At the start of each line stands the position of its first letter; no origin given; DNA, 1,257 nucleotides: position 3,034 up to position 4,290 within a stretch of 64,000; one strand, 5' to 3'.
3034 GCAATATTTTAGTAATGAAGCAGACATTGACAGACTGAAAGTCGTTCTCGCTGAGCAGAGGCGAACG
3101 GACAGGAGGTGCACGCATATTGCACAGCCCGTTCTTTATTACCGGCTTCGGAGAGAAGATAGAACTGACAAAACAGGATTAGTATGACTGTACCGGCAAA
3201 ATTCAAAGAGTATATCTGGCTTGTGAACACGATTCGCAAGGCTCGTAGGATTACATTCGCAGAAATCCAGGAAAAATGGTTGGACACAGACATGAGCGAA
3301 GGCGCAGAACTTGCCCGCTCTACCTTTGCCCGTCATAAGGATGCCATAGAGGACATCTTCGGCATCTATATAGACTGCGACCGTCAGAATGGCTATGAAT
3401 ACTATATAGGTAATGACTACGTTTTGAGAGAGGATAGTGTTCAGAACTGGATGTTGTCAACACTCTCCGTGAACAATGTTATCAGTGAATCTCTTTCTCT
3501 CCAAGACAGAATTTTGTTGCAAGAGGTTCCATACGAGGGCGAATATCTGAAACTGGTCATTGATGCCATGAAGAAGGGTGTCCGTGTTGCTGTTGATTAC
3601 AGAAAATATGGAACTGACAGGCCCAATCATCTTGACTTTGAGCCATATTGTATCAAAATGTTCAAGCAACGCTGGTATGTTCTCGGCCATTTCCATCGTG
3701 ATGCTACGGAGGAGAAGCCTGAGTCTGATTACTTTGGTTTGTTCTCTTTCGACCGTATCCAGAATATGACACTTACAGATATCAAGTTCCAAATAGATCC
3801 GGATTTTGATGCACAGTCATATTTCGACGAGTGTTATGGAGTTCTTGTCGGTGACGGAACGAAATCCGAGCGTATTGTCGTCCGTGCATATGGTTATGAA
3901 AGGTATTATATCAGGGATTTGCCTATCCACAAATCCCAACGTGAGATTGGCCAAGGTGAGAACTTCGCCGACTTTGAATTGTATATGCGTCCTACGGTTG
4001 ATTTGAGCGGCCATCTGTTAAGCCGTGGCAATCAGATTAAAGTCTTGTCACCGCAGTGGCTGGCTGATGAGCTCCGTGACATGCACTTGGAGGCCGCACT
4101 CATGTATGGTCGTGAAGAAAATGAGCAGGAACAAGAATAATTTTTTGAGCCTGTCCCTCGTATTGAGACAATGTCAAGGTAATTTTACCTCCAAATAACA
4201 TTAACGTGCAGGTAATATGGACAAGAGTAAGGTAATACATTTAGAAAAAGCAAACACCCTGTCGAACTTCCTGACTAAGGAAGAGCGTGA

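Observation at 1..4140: Unannotated >935-aa SF2-like ATPase running off the window edge, divergent from a WYL (BrxR/CapW-like) regulator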

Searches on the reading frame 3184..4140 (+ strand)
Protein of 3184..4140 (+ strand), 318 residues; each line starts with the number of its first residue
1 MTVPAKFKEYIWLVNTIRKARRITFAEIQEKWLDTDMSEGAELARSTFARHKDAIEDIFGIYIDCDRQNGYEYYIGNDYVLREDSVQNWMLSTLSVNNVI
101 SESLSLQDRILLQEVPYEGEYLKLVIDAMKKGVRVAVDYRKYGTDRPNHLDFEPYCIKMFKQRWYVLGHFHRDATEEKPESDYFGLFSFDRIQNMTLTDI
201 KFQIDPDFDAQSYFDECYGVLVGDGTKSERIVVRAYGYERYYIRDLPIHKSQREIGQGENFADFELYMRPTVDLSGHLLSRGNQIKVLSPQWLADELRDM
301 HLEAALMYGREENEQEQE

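Call 4: search_protein_families(library=pfam, proteins=[window:3184-4140:+], max_evalue=1)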
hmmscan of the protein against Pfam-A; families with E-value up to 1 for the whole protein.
window:3184-4140:+ (318 aa): 3 families
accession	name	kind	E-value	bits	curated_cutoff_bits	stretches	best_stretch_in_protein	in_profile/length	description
PF13280.12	WYL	-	6.2e-10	39.4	21.8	1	120-196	1-69/70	WYL domain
PF25583.1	WCX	-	1.3e-06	29.1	23.9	1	229-304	3-75/76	WCX domain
PF11537.13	NitrOD5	-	0.093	13.3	27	1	22-62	19-59/94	Nitrosopumilus output domain 5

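Call 5: search_protein_families(library=padloc, proteins=[window:3184-4140:+], max_evalue=1)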
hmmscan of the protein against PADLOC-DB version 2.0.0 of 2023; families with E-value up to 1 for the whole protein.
window:3184-4140:+ (318 aa): 3 families
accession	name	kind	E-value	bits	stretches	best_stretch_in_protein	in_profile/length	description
PDLC01652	WYL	-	3.1e-25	87.4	1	117-301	15-158/162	"CAS-I,CAS-II,CAS-III,CAS-IV,CAS-V,CAS-VI; associated_signaling"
PDLC01766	Cas3c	-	4.9e-10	36.3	1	95-314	108-322/1009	-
PDLC01457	WYL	-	1.5e-07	29.3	1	118-291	123-227/229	"CAS-I,CAS-II,CAS-III,CAS-IV,CAS-V,CAS-VI; associated_signaling"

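Call 6: search_protein_families(library=ncbifam, proteins=[window:3184-4140:+], max_evalue=1)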
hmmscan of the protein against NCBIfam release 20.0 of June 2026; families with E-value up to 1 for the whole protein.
window:3184-4140:+ (318 aa): 0 families

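Call 45: find_related_loci(query=window:3184-4140:+, collection=metagenome_contigs, flank=7000)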
Query window:3184-4140:+ (318 aa) in metagenome_contigs; peptide patterns used: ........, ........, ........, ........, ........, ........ (x = any residue, [..] = any of these).
408 stretches matched a pattern; 270 encode a relative of the query (tblastn E <= 1e-3); the best 80 are kept; 80 distinct loci.
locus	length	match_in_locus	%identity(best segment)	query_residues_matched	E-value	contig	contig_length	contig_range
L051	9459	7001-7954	95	1-318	0e+0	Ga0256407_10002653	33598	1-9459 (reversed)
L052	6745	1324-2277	87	1-318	0e+0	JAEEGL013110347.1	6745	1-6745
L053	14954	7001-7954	87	1-318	0e+0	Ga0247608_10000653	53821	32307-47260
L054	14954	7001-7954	87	1-318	0e+0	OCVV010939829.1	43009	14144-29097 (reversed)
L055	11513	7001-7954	87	1-318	0e+0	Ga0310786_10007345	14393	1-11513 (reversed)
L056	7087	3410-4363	87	1-318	0e+0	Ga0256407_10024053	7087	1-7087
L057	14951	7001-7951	87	1-317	0e+0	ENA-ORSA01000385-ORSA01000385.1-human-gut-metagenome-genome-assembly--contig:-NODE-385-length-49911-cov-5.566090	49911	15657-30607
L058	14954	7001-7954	87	1-318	0e+0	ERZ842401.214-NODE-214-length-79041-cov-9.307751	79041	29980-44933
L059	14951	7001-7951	87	1-317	0e+0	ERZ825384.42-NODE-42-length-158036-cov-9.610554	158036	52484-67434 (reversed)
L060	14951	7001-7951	87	1-317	0e+0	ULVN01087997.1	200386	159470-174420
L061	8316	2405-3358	86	1-318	0e+0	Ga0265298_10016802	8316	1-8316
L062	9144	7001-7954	86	1-318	0e+0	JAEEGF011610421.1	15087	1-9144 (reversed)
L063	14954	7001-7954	86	1-318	0e+0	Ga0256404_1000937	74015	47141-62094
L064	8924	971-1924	86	1-318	0e+0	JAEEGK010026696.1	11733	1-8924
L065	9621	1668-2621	86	1-318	0e+0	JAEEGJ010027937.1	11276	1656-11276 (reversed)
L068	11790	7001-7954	85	1-318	0e+0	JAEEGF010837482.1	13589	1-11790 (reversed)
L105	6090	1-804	84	51-318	1e-160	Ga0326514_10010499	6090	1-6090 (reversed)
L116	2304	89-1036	69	1-317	3e-163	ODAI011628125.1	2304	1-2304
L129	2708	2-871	70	24-314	2e-152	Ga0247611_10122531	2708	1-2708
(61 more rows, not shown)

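Call 51: search_protein_families(library=padloc, proteins=[L060:8032-10791:+, L060:10804-14951:+, L052:2351-4888:+, L068:9116-10396:+, L116:1138-1962:+, L105:894-2135:+, L129:900-2534:+, L051:4906-6999:+, L068:5906-6970:+, L060:5156-6667:+], max_evalue=0.01)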
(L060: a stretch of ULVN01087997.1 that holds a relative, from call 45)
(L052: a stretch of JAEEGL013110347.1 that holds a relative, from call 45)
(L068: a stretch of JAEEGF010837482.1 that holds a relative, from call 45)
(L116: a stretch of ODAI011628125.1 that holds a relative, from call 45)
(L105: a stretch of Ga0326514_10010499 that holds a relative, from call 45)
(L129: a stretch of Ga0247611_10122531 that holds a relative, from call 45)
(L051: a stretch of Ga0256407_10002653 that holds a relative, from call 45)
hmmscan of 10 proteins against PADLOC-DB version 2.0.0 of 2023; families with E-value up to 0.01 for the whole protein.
L060:8032-10791:+ (919 aa): 0 families

L060:10804-14951:+ (1382 aa): 52 families (the best 25 are shown)
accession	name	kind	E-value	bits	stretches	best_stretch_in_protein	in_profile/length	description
PDLC00132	GajB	-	3.9e-37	126.2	2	298-687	180-564/625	UrvD helicase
PDLC00114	GajB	-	1e-36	124.8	2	295-688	178-572/635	UrvD helicase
PDLC00117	GajB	-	1.2e-35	121.1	2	289-688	175-539/604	UrvD helicase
PDLC03802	RTasHel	-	5.8e-35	119.2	2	271-485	133-325/675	DRT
PDLC00127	GajB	-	8.4e-31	105.1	2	290-491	159-354/594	UrvD helicase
PDLC00129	GajB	-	8.7e-31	105.1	3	305-420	197-310/594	UrvD helicase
PDLC00123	GajB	-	9.2e-29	98.4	3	328-571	173-400/540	UrvD helicase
PDLC00121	GajB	-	1.6e-24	84.4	2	286-496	157-355/565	UrvD helicase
PDLC00122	GajB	-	2.5e-24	84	2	299-439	124-270/502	UrvD helicase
PDLC00103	GajB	-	6.3e-24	82.8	1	272-686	156-543/612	UrvD helicase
PDLC00130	GajB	-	8.8e-23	78.4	3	296-421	169-292/589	UrvD helicase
PDLC00107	GajB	-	3.8e-21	73.3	3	7-96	33-124/587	UrvD helicase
PDLC00138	GajB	-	5.8e-19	66.2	2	323-489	212-368/581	UrvD helicase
PDLC00134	GajB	-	2.7e-18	64.3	1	252-485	137-359/431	UrvD helicase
PDLC00110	GajB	-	5.4e-18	62.9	2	5-91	62-143/725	UrvD helicase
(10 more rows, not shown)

L052:2351-4888:+ (845 aa): 0 families

L068:9116-10396:+ (426 aa): 1 family
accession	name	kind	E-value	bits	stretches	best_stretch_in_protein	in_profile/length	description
PDLC03828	ZacA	-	4.5e-71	238.5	1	1-423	1-395/396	-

L116:1138-1962:+ (274 aa): 2 families
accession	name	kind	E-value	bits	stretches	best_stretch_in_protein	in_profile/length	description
PDLC05041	PDC-S57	-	1.1e-21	75.5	1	174-273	104-207/212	-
PDLC05043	PDC-S57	-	5.4e-18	63.4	1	182-272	126-216/221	-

L105:894-2135:+ (413 aa): 0 families

L129:900-2534:+ (544 aa): 0 families

L051:4906-6999:+ (697 aa): 46 families (the best 25 are shown)
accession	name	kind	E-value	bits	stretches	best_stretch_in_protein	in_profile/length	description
PDLC01087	C3a187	-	5.2e-27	92.9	2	436-685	320-542/559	NERD+UvrD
PDLC00117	GajB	-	5.2e-25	86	2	549-684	444-572/604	UrvD helicase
PDLC00132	GajB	-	8.1e-25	85.5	2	234-609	4-386/625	UrvD helicase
PDLC03802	RTasHel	-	3.8e-21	73.6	2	238-519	10-275/675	DRT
PDLC00127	GajB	-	4.6e-21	73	2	234-601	9-364/594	UrvD helicase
PDLC00114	GajB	-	2.8e-16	57.2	2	234-598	8-375/635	UrvD helicase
PDLC00107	GajB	-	4.2e-16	56.7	2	616-686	480-556/587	UrvD helicase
PDLC00123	GajB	-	1.4e-14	51.6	2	609-685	435-506/540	UrvD helicase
PDLC00136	GajB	-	2.7e-14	51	2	399-581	168-347/570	UrvD helicase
PDLC00108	GajB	-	5.4e-14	50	2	608-684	348-412/445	UrvD helicase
PDLC00104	GajB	-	2.4e-13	47.7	2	609-694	497-572/574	UrvD helicase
PDLC00109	GajB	-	4.2e-13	46.6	1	435-569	175-301/647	UrvD helicase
PDLC00130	GajB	-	1.6e-12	44.5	2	435-594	205-356/589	UrvD helicase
PDLC00103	GajB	-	1.7e-12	45.1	2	435-606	211-380/612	UrvD helicase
PDLC00129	GajB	-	2.5e-12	44.2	1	436-517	227-309/594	UrvD helicase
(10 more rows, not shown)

L068:5906-6970:+ (354 aa): 0 families

L060:5156-6667:+ (503 aa): 33 families (the best 25 are shown)
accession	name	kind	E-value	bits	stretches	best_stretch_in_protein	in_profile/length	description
PDLC02621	DrmD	-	1.3e-56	190.5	1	104-378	121-418/1040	DrmD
PDLC02572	DrmA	-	5.7e-39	131.8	1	104-352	118-382/1043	DrmA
PDLC02500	BrxHI|BrxHII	-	2.7e-37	126.8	1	109-330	95-335/933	BrxHI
PDLC02504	BrxHI|BrxHII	-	5.4e-36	121.9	1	107-376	112-388/971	BrxHII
PDLC02632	DrmD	-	1.4e-35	121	1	104-382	123-421/662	DrmD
PDLC02622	DrmD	-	1.1e-29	101.6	1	104-337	122-370/422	DrmD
PDLC02633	DrmD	-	1.1e-29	101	1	96-312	114-348/839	DrmD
PDLC00659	HmaA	-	6.7e-29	98.4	1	123-338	124-343/1176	SNF2 helicase / DEAD-box helicase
PDLC02618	DrmD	-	1.8e-21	74.8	1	104-241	109-250/273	DrmD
PDLC02853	DpdE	-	2.1e-21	73.6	1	3-284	4-285/985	DpdE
PDLC02843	DpdE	-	1.7e-19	67.3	1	69-284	123-314/1091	DpdE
PDLC02840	DpdE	-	4.8e-19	66.2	2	70-176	125-232/1091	DpdE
PDLC02620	DrmD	-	3.3e-17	59.7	1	116-390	112-396/1060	DrmD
PDLC02623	DrmD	-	5.5e-17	58.8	2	105-183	102-180/1040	DrmD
PDLC02634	DrmD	-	1.2e-16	57.7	1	118-346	106-336/900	DrmD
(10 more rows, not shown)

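Call 55: search_protein_families(library=pfam, proteins=[L060:8032-10791:+, L052:2351-4888:+], max_evalue=0.01)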
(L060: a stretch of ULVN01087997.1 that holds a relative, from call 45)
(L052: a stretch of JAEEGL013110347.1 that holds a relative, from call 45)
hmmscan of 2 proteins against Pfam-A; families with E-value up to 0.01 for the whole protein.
L060:8032-10791:+ (919 aa): 1 family
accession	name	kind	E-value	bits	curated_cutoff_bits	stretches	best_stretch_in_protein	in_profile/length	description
PF12705.13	PDDEXK_1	-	5.9e-16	59.6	22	1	618-872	1-228/247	PD-(D/E)XK nuclease superfamily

L052:2351-4888:+ (845 aa): 1 family
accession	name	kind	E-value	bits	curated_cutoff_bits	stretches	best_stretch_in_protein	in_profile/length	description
PF03747.19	ADP_ribosyl_GH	-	3.7e-33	115.9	26.2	1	1-235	3-281/287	ADP-ribosylglycohydrolase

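Call 71: search_solved_structures(query=window:3184-4140:+, max_evalue=1, show_alignments=1)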
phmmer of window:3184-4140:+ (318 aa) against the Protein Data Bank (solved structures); distinct sequences matched with E-value up to 1: 5.
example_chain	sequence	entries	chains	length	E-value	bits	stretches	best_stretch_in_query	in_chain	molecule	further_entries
7u02_B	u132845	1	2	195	0.08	15.5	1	179-304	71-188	WYL domain-containing protein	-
7tzv_A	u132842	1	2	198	0.082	15.4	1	179-304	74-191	WYL domain-containing protein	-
9cu3_B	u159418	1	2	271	0.18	14.3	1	179-304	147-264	WYL domain-containing protein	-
9pfq_Q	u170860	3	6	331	0.3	13.6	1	187-304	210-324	WYL domain-containing protein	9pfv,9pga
8tp8_A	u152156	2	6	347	0.33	13.4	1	187-304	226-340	DeoR-family transcriptional regulator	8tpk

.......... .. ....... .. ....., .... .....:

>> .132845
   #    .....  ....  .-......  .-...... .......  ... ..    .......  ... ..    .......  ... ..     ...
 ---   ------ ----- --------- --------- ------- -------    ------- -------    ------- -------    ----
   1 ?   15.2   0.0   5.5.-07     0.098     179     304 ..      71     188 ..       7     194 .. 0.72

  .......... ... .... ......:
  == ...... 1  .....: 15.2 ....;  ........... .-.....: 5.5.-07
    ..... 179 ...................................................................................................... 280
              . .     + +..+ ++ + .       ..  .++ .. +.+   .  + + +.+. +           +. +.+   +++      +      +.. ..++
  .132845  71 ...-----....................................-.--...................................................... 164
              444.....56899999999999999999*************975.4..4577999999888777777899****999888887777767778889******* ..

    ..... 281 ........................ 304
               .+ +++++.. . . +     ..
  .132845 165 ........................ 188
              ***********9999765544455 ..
